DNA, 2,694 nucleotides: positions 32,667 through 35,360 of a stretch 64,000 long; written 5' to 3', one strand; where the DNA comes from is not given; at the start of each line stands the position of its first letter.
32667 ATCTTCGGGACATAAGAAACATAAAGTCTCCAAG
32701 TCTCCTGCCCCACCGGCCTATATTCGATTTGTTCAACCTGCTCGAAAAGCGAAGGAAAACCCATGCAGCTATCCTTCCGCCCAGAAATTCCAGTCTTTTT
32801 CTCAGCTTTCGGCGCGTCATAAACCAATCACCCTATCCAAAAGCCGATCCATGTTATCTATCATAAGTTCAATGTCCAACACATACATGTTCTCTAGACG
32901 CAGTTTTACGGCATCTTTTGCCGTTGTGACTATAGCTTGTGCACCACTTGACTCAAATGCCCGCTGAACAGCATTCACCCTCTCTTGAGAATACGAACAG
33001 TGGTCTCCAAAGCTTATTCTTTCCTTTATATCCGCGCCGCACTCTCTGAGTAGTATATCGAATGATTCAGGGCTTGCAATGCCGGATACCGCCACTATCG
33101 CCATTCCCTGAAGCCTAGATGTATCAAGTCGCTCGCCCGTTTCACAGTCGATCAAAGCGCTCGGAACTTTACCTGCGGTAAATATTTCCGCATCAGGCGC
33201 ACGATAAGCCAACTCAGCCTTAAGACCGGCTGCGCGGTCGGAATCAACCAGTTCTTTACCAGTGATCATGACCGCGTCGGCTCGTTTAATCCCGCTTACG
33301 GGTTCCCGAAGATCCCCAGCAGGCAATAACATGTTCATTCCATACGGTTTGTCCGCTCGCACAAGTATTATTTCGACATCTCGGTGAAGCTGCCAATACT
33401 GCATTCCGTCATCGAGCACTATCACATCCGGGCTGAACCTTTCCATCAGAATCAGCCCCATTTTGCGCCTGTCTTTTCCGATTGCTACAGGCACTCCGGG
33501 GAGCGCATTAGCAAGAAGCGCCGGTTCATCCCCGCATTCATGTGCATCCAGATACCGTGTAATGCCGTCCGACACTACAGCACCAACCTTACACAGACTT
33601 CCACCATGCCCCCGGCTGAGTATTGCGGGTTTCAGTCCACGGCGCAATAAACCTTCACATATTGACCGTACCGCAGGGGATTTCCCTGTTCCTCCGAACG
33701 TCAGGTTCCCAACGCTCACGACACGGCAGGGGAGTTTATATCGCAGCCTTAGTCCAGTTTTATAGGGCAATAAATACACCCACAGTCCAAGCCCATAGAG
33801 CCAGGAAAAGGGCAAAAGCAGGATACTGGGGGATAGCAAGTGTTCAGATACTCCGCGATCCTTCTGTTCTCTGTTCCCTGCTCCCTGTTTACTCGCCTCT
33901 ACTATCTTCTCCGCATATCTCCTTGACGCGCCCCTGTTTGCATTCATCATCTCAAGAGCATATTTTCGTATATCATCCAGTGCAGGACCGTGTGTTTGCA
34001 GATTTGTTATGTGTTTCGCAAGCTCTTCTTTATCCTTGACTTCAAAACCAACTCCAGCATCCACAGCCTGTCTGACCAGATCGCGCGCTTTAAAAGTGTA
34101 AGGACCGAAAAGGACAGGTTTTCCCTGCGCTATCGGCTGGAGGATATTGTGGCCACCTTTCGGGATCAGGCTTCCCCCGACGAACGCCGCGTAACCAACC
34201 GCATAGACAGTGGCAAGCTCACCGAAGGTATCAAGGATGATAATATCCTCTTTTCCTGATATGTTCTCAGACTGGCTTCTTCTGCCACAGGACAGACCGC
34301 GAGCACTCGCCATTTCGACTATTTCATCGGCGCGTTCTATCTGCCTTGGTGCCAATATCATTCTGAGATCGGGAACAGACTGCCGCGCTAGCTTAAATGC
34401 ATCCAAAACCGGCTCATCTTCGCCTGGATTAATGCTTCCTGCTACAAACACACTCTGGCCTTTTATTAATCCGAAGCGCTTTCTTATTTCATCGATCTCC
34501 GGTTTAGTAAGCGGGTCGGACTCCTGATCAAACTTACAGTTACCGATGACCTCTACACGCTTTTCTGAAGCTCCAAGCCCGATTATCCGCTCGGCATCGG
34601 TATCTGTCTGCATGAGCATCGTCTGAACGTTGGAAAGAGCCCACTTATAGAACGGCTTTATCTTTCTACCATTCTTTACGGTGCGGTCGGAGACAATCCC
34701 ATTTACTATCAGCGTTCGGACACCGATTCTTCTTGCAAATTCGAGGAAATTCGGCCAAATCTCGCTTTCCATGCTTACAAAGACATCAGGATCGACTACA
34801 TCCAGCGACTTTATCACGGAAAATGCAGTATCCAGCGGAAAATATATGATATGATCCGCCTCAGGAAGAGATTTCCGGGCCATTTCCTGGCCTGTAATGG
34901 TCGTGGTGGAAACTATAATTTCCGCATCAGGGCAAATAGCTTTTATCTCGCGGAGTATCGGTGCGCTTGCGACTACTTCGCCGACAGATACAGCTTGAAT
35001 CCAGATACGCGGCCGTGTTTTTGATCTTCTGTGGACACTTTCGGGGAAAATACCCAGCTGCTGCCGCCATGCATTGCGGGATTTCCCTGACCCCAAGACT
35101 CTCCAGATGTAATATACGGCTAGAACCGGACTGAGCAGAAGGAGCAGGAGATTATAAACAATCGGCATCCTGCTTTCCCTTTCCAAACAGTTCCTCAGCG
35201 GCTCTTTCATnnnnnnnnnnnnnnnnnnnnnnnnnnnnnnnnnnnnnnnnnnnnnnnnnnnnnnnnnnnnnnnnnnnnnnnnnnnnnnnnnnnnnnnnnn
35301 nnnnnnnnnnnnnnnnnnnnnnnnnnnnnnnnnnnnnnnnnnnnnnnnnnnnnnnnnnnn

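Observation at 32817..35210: Single-ORF fusion of Kdo transferase (WaaA) and lipid A 4'-kinase (LpxK)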

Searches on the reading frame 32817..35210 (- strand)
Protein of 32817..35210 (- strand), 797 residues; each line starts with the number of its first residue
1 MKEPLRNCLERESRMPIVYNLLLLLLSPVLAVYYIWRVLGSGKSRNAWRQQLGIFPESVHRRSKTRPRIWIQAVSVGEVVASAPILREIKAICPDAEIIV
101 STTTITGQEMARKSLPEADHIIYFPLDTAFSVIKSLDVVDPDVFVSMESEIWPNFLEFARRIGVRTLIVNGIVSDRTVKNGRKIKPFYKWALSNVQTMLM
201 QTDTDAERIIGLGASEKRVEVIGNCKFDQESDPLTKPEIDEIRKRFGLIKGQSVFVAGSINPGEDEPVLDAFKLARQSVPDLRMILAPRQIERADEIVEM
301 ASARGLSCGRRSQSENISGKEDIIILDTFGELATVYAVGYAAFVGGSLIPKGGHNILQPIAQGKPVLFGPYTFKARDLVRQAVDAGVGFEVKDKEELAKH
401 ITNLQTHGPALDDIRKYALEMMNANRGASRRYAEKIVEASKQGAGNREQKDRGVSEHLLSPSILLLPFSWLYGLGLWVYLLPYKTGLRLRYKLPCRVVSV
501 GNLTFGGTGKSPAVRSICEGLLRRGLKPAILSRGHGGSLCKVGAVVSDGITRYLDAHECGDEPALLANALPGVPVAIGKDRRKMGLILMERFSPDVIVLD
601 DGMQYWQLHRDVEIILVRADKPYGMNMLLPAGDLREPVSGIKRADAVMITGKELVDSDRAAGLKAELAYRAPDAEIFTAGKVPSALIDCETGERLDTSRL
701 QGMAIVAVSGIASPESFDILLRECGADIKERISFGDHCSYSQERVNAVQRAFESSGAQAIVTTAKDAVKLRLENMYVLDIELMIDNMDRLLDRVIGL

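Call 3: search_protein_families(library=pfam, proteins=[window:32817-35210:-])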
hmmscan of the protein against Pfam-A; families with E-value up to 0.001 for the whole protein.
window:32817-35210:- (797 aa): 2 families
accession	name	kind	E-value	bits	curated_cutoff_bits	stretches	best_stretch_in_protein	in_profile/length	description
PF02606.20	LpxK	-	2.9e-82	276.8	27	1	462-793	2-325/328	Tetraacyldisaccharide-1-P 4'-kinase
PF04413.22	Glycos_transf_N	-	6.2e-54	182.7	23.9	1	47-229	2-179/179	3-Deoxy-D-manno-octulosonic-acid transferase (kdotransferase)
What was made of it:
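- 33891..35168 (-): WaaA (Kdo transferase, GT30, GT-B fold) module, aa 15-440. Pfam PF04413 at E 6e-54 (call 3).
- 32820..33827 (-): LpxK (tetraacyldisaccharide-1-P 4'-kinase) module, aa 462-797. Pfam PF02606 at E 3e-82 (call 3).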

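Call 4: search_protein_families(library=ncbifam, proteins=[window:32817-35210:-])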
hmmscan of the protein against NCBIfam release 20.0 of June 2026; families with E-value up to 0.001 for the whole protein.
window:32817-35210:- (797 aa): 7 families
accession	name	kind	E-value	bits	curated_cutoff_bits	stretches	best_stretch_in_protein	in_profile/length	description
NF004388.0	PRK05749.1-4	equivalog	4.4e-99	331.9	438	1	17-438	5-419/425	lipid IV(A) 3-deoxy-D-manno-octulosonic acid transferase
NF004386.0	PRK05749.1-2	equivalog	3.5e-79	266.6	524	1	17-440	4-427/433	lipid IV(A) 3-deoxy-D-manno-octulosonic acid transferase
NF004389.0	PRK05749.1-5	equivalog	1.4e-69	234.9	363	1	15-406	1-377/402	lipid IV(A) 3-deoxy-D-manno-octulosonic acid transferase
NF004385.0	PRK05749.1-1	equivalog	6.2e-69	232.7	590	1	17-432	4-412/425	lipid IV(A) 3-deoxy-D-manno-octulosonic acid transferase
TIGR00682.1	lpxK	equivalog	1.1e-65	221.8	91.95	1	468-792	1-316/324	tetraacyldisaccharide 4'-kinase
NF004387.0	PRK05749.1-3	equivalog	4e-58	197.2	617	1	18-430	12-413/440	lipid IV(A) 3-deoxy-D-manno-octulosonic acid transferase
NF001892.0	PRK00652.1-5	equivalog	3.2e-30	105.2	327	2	462-654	24-203/308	tetraacyldisaccharide 4'-kinase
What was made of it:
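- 33891..35168 (-): NCBIfam WaaA models cover aa 17-440 at E 4e-99 (call 4).
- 32820..33827 (-): TIGR00682 scores 222 bits against a cutoff of 92 (call 4).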

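Call 5: find_homologous_proteins(query=window:32817-35210:-, max_evalue=1e-10)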
Query window:32817-35210:- (797 aa): 648 proteins with E <= 1e-10 among 8000 candidates; the best 120 are listed.
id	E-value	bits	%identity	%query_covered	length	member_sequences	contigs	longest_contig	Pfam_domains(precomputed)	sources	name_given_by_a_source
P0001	0.0e+0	1755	100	98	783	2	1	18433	PF04413.23,PF02606.21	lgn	-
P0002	0.0e+0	1473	88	94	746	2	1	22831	PF04413.23,PF02606.21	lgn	-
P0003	0.0e+0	1270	72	98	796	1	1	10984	PF04413.23,PF02606.21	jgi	-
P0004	0.0e+0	1258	72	98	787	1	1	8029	PF04413.23,PF02606.21,PF13579.13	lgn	-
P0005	1.0e-204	700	44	96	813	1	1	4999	PF04413.23,PF02606.21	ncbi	ncbi:MAG: tetraacyldisaccharide 4'-kinase [Armatimonadota bacterium]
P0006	6.1e-175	602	66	53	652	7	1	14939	PF04413.23,PF00534.27,PF13579.13,PF04028.19,PF13439.13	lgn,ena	-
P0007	9.8e-166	571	60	53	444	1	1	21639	PF04413.23,PF13579.13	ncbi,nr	ncbi:MAG: 3-deoxy-D-manno-octulosonic acid transferase, partial [Armatimonadetes bacterium]|nr:3-deo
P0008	1.8e-160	554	38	98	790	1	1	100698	PF04413.23,PF02606.21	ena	-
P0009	9.1e-158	545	42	84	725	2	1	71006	PF04413.23,PF02606.21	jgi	jgi:tetraacyldisaccharide 4'-kinase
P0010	9.5e-148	512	55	54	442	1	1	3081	PF04413.23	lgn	-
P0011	1.1e-143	498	54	53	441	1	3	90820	PF04413.23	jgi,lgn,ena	-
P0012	1.5e-143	498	55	53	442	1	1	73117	PF04413.23,PF13579.13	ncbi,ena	-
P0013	1.9e-143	498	36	95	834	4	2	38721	PF04413.23,PF02606.21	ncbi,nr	ncbi:MAG: tetraacyldisaccharide 4'-kinase [Selenomonadaceae bacterium]|nr:tetraacyldisaccharide 4'-k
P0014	5.0e-143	496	54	54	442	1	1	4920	PF04413.23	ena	-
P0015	3.3e-142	493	54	55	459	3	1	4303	PF04413.23,PF13579.13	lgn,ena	-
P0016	1.3e-140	488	53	54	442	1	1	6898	PF04413.23,PF13579.13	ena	-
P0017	1.3e-140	488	54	55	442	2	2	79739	PF04413.23,PF13579.13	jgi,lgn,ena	-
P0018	1.3e-140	488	54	53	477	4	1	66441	PF04413.23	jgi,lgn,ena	-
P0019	1.5e-140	488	36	96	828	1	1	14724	PF04413.23,PF02606.21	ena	-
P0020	2.0e-140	488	53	54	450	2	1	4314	PF04413.23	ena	-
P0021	2.0e-140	488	55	53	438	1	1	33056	PF04413.23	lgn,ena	-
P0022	2.6e-140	487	54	54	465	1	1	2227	PF04413.23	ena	-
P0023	2.6e-140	487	54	54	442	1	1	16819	PF04413.23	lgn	-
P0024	5.7e-140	486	54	51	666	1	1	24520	PF04413.23,PF04028.19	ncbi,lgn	-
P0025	9.6e-140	485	36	95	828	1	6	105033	PF04413.23,PF02606.21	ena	-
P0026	3.5e-139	483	52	55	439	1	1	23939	PF04413.23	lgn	-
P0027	7.3e-139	482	53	55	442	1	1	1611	PF04413.23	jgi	jgi:3-deoxy-D-manno-octulosonic-acid transferase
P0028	1.2e-138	482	53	54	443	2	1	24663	PF04413.23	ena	-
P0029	1.3e-138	482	54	53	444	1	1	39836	PF04413.23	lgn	-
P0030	1.7e-138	481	36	95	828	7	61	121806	PF04413.23,PF02606.21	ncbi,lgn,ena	-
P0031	2.1e-138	481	51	55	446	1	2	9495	PF04413.23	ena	-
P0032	1.8e-137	478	34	95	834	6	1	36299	PF04413.23,PF00534.27,PF02606.21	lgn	-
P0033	4.4e-137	476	36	95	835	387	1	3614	PF04413.23,PF02606.21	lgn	-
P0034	7.5e-137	476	53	55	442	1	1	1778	PF04413.23,PF13579.13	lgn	-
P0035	9.4e-137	475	52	55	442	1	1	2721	PF04413.23,PF13579.13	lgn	-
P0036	1.2e-136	475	35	95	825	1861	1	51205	PF04413.23,PF00534.27,PF02606.21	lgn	-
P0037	1.8e-136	474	34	95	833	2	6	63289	PF04413.23,PF02606.21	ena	-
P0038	2.1e-136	474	52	54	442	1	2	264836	PF04413.23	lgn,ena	-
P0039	2.5e-136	474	35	95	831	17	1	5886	PF04413.23,PF02606.21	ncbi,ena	-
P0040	3.1e-136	474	36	91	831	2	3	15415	PF04413.23,PF02606.21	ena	-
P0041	3.2e-136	474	51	53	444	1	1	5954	PF04413.23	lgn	-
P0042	3.5e-136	474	34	95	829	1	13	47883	PF04413.23,PF02606.21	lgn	-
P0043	4.6e-136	473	34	95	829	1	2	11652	PF04413.23,PF02606.21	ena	-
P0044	6.2e-136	473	34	95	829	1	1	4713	PF04413.23,PF02606.21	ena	-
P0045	7.0e-136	472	35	95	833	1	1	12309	PF04413.23,PF02606.21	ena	-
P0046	9.3e-136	472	53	53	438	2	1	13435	PF04413.23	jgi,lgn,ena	-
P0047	1.1e-135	472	51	53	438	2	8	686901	PF04413.23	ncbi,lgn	-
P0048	1.2e-135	472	36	91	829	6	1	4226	PF04413.23,PF00534.27,PF02606.21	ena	-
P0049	2.8e-135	471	34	95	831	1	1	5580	PF04413.23,PF00534.27,PF02606.21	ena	-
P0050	3.2e-135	470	35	91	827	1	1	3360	PF04413.23,PF00534.27,PF02606.21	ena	-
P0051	3.3e-135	470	51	54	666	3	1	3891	PF04413.23,PF04028.19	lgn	-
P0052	5.6e-135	470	35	91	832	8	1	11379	PF04413.23,PF00534.27,PF02606.21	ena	-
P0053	5.7e-135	469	52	54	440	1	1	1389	PF04413.23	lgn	-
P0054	6.8e-135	469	35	91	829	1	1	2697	PF04413.23,PF00534.27,PF02606.21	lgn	-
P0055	8.3e-135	469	53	53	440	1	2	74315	PF04413.23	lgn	-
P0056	9.2e-135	469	36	91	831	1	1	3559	PF04413.23,PF00534.27,PF02606.21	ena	-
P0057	9.2e-135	469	36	91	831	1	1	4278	PF04413.23,PF00534.27,PF02606.21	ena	-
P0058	1.3e-134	468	35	91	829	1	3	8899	PF04413.23,PF00534.27,PF02606.21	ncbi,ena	-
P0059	1.3e-134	468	35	91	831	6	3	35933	PF04413.23,PF00534.27,PF02606.21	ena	-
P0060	1.3e-134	468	34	97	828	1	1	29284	PF04413.23,PF02606.21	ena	-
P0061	2.1e-134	468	53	53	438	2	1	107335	PF04413.23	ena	-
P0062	2.2e-134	468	34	97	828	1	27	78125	PF04413.23,PF02606.21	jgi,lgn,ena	jgi:tetraacyldisaccharide 4'-kinase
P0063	2.3e-134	468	34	97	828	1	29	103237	PF04413.23,PF02606.21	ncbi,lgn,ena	-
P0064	2.8e-134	467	35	91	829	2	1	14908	PF04413.23,PF00534.27,PF02606.21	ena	-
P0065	3.9e-134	467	53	54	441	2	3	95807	PF04413.23,PF13579.13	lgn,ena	-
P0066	4.3e-134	467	35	95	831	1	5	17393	PF04413.23,PF00534.27,PF02606.21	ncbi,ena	-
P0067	5.3e-134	466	36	95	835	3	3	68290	PF04413.23,PF02606.21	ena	-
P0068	5.7e-134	466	34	97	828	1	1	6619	PF04413.23,PF02606.21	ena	-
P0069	6.7e-134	466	36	91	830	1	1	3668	PF04413.23,PF00534.27,PF02606.21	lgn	-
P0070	7.5e-134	466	34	97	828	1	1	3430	PF04413.23,PF02606.21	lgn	-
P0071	1.0e-133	465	35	93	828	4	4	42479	PF04413.23,PF02606.21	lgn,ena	-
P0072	1.3e-133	465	35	93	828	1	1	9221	PF04413.23,PF02606.21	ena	-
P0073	1.6e-133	465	34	97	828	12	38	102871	PF04413.23,PF02606.21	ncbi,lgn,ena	-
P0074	1.6e-133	465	34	94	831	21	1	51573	PF04413.23,PF00534.27,PF02606.21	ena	-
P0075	1.9e-133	464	34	95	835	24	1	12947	PF04413.23,PF02606.21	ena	-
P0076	2.6e-133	464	52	54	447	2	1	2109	PF04413.23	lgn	-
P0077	2.7e-133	464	35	91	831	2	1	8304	PF04413.23,PF00534.27,PF02606.21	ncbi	-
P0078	3.5e-133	464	34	97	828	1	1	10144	PF04413.23,PF02606.21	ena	-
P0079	4.9e-133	463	35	91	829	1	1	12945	PF04413.23,PF00534.27,PF02606.21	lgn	-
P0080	5.2e-133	463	35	91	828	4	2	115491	PF04413.23,PF02606.21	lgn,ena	-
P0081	6.0e-133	463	35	91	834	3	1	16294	PF04413.23,PF02606.21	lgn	-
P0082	6.5e-133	463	35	91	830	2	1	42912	PF04413.23,PF00534.27,PF02606.21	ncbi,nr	ncbi:MAG: tetraacyldisaccharide 4'-kinase [Selenomonadaceae bacterium]|nr:tetraacyldisaccharide 4'-k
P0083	8.7e-133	462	35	91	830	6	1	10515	PF04413.23,PF00534.27,PF02606.21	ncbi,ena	-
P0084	8.9e-133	462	35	91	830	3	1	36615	PF04413.23,PF00534.27,PF02606.21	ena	-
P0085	9.3e-133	462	35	91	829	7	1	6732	PF04413.23,PF00534.27,PF02606.21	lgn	-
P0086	1.5e-132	461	35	95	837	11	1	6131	PF04413.23,PF02606.21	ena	-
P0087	1.6e-132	461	53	55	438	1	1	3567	PF04413.23,PF13579.13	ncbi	-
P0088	2.1e-132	461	35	91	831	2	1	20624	PF04413.23,PF00534.27,PF02606.21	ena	-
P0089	2.3e-132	461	34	97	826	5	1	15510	PF04413.23,PF00534.27,PF02606.21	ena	-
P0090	2.9e-132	461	35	91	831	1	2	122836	PF04413.23,PF00534.27,PF02606.21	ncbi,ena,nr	ncbi:MAG: tetraacyldisaccharide 4'-kinase [Selenomonadaceae bacterium]|nr:tetraacyldisaccharide 4'-k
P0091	3.3e-132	460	34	97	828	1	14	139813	PF04413.23,PF00534.27,PF02606.21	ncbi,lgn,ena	-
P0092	4.3e-132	460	35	91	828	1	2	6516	PF04413.23,PF00534.27,PF02606.21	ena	-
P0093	5.2e-132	460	35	91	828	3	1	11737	PF04413.23,PF02606.21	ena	-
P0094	1.1e-131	459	35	91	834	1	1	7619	PF04413.23,PF00534.27,PF02606.21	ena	-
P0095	1.1e-131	459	35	91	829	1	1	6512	PF04413.23,PF00534.27,PF02606.21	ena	-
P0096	1.3e-131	458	35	91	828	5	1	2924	PF04413.23,PF00534.27,PF02606.21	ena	-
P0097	1.3e-131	458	50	55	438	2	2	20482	PF04413.23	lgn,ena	-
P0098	1.6e-131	458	35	91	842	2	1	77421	PF04413.23,PF02606.21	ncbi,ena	-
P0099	3.4e-131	457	35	91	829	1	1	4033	PF04413.23,PF00534.27,PF02606.21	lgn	-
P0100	3.8e-131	457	35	91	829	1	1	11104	PF04413.23,PF00534.27,PF02606.21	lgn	-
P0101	4.6e-131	457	35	91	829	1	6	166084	PF04413.23,PF00534.27,PF02606.21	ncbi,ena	-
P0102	5.0e-131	456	35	91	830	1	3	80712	PF04413.23,PF00534.27,PF02606.21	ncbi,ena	-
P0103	5.1e-131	456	35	91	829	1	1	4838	PF04413.23,PF00534.27,PF02606.21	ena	-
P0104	5.7e-131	456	35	91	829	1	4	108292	PF04413.23,PF00534.27,PF02606.21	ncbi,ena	-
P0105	7.3e-131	456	53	53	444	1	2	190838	PF04413.23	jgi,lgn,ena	-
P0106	9.3e-131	456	35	91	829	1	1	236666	PF04413.23,PF00534.27,PF02606.21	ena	-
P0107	9.6e-131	456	33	96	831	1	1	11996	PF04413.23,PF02606.21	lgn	-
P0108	1.0e-130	455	53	53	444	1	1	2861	PF04413.23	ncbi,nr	ncbi:MAG: 3-deoxy-D-manno-octulosonic acid transferase [Armatimonadetes bacterium]|nr:3-deoxy-D-mann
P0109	1.1e-130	455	52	53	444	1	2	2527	PF04413.23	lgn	-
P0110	1.6e-130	455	34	95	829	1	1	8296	PF04413.23,PF00534.27,PF02606.21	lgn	-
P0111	2.2e-130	454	35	91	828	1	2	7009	PF04413.23,PF00534.27,PF02606.21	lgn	-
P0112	4.7e-130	453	35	91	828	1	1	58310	PF04413.23,PF00534.27,PF02606.21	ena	-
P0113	9.2e-130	452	53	53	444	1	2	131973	PF04413.23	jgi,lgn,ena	-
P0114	1.1e-129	452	34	95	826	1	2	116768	PF04413.23,PF00534.27,PF02606.21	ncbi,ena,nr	ncbi:MAG: tetraacyldisaccharide 4'-kinase [Selenomonadaceae bacterium]|nr:tetraacyldisaccharide 4'-k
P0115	1.3e-129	452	33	97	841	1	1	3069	PF04413.23,PF02606.21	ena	-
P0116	1.3e-129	452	34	97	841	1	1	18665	PF04413.23,PF02606.21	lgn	-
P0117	1.4e-129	452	33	97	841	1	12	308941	PF04413.23,PF02606.21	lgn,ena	-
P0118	1.8e-129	451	34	97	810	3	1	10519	PF04413.23,PF02606.21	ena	-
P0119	1.9e-129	451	33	97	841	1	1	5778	PF04413.23,PF02606.21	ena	-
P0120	2.0e-129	451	34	97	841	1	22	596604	PF04413.23,PF02606.21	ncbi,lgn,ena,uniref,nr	ncbi:tetraacyldisaccharide 4'-kinase [Selenomonas artemidis]|uniref:tetraacyldisaccharide 4'-kinase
